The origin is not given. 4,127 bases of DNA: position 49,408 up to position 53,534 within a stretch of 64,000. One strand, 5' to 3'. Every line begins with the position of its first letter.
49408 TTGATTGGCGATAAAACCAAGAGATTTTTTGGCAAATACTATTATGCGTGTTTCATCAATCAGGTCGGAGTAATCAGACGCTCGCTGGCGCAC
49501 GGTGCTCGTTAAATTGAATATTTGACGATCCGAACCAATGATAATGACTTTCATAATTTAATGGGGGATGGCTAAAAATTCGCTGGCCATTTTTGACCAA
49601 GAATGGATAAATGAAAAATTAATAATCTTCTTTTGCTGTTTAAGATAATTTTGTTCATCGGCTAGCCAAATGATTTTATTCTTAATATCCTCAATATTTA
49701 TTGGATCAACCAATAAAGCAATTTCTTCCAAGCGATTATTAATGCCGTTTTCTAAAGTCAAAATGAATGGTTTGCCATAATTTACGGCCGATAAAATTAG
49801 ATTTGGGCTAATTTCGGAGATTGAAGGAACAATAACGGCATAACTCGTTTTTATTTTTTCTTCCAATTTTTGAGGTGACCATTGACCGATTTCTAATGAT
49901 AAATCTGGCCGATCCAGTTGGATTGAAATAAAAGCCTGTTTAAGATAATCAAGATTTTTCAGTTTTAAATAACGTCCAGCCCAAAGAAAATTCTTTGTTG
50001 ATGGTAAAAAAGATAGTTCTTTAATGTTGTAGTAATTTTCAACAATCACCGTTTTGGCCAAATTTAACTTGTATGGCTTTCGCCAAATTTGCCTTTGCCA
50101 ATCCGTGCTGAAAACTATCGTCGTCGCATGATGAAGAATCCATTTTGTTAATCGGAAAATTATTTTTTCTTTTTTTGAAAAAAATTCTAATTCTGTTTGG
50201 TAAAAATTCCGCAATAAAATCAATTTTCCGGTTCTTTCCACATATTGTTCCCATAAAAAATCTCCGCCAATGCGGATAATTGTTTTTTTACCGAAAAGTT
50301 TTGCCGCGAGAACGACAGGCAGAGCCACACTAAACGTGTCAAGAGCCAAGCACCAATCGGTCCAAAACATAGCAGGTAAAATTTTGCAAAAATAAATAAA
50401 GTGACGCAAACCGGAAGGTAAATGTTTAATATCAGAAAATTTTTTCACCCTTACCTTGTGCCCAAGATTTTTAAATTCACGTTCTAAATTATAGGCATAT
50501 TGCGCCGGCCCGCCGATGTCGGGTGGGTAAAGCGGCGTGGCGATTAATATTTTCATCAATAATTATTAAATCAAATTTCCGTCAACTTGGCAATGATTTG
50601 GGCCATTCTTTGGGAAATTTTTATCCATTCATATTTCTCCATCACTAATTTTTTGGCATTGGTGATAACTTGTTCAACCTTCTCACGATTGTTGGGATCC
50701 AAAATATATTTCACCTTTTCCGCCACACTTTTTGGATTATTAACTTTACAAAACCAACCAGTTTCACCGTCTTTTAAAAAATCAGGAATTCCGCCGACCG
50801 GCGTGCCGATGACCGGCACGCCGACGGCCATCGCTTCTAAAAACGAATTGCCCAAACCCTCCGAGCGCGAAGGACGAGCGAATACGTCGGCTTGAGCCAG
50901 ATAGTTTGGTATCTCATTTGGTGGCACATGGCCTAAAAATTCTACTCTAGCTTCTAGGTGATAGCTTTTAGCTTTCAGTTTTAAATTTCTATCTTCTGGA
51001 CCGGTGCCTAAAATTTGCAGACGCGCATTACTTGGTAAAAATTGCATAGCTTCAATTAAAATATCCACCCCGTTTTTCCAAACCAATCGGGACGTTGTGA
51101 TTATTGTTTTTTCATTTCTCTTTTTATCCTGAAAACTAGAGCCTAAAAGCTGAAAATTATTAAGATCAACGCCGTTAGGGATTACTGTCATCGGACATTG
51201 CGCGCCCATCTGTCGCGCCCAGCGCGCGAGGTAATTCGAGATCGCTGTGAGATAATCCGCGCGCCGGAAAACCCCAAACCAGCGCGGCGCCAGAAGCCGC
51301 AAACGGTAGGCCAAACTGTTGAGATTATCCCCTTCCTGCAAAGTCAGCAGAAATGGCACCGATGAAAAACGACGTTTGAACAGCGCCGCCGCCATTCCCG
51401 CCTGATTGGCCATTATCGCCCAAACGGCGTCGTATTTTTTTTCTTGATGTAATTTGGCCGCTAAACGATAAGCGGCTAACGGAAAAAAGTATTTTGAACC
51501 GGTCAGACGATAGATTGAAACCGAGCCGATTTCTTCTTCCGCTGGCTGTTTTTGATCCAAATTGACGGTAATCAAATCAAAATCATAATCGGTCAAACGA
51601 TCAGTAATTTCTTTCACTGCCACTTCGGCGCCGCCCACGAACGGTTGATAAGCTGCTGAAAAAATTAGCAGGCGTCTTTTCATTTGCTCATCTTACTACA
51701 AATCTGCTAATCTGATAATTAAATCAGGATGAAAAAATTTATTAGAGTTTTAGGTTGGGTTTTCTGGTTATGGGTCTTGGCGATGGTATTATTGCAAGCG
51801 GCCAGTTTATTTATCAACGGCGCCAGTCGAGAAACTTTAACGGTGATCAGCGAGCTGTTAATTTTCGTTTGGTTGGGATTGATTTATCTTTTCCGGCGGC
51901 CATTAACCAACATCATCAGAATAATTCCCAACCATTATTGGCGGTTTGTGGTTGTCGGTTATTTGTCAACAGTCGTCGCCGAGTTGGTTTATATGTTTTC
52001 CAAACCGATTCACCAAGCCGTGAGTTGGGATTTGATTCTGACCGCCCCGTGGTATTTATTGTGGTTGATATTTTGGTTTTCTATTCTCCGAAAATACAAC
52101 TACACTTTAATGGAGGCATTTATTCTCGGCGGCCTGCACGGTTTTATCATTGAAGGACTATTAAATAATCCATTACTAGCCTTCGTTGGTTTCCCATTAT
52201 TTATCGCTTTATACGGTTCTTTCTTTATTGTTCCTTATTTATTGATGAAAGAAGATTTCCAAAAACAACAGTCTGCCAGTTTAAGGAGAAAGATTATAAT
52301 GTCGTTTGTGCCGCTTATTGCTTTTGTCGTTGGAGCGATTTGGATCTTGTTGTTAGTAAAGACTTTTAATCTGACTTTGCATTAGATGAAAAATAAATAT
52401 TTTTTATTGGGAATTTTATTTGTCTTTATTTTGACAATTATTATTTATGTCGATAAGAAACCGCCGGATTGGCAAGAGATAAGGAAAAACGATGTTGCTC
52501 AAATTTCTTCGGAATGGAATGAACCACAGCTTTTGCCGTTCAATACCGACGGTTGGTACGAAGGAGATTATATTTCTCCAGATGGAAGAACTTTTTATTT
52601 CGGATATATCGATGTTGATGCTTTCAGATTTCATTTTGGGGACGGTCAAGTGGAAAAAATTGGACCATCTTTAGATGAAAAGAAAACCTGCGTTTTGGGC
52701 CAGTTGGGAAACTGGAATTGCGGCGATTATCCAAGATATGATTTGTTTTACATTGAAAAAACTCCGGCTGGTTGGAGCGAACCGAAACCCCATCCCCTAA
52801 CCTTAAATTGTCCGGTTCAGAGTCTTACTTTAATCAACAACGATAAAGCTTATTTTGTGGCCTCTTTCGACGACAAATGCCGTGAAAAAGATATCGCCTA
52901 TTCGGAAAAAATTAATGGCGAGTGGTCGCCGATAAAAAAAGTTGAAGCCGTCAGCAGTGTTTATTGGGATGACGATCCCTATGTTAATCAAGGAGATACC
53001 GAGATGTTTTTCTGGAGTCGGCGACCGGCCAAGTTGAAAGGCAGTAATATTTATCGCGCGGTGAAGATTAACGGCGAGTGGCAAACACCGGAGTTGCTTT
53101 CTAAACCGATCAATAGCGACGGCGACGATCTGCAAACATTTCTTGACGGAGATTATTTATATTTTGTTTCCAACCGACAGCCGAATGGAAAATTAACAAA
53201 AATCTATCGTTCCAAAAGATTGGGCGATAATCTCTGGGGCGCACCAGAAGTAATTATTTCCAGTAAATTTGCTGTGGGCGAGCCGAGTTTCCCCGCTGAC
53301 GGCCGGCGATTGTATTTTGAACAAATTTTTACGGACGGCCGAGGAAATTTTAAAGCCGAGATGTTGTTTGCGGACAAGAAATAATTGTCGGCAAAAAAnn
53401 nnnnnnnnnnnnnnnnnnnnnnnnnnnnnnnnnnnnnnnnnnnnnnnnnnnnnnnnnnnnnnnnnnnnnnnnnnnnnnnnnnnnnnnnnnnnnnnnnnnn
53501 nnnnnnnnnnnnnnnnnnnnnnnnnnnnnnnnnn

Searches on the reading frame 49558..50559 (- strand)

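Call 72: search_protein_families(library=pfam, proteins=[window:49558-50559:-], max_evalue=0.0001)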
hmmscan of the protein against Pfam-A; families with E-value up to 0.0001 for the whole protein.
window:49558-50559:- (333 aa): 2 families
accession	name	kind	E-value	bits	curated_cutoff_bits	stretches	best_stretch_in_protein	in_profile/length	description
PF00534.26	Glycos_transf_1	-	8.8e-07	29.1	26.4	0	225-311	79-167/172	Glycosyl transferases group 1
PF13692.12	Glyco_trans_1_4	-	2.9e-06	28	27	0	231-301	69-141/142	Glycosyl transferases group 1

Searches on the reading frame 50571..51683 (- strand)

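Call 72: search_protein_families(library=pfam, proteins=[window:50571-51683:-], max_evalue=0.0001)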
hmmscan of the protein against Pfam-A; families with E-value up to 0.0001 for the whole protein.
window:50571-51683:- (370 aa): 6 families
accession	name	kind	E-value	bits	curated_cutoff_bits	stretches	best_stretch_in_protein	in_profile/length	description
PF00534.26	Glycos_transf_1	-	2.9e-42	144.5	26.4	1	186-345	10-171/172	Glycosyl transferases group 1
PF13692.12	Glyco_trans_1_4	-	2e-35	122.6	27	1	192-329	2-141/142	Glycosyl transferases group 1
PF13439.12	Glyco_transf_4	-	4.6e-17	63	28.5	1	16-175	1-169/170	Glycosyltransferase Family 4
PF13579.12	Glyco_trans_4_4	-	3.2e-14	54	29.7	1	17-171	1-158/158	Glycosyl transferase 4-like domain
PF13524.12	Glyco_trans_1_2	-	1.9e-11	44.5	25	1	219-360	14-142/144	Glycosyl transferase-like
PF20706.3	GT4-conflict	-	1.2e-08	34.8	26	1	138-311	143-324/385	Family 4 Glycosyltransferase in conflict systems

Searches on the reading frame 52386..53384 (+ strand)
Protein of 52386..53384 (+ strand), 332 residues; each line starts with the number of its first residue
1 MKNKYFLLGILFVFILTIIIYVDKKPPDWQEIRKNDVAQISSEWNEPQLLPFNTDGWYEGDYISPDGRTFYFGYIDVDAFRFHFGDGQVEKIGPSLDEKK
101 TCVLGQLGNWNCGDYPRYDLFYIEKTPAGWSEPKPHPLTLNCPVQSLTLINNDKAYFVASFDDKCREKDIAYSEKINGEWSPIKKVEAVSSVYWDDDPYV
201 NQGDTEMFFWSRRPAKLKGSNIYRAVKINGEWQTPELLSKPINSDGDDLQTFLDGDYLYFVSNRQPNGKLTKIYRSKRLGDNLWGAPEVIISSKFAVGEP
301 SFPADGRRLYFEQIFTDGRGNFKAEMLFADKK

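Call 73: search_protein_families(library=pfam, proteins=[window:52386-53384:+], max_evalue=0.0001)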
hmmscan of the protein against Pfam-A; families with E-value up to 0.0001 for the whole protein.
window:52386-53384:+ (332 aa): 1 family
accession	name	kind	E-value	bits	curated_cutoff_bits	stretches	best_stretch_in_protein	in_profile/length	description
PF07676.18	PD40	-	3.7e-08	33.6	20.9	0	254-275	19-38/38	WD40-like Beta Propeller Repeat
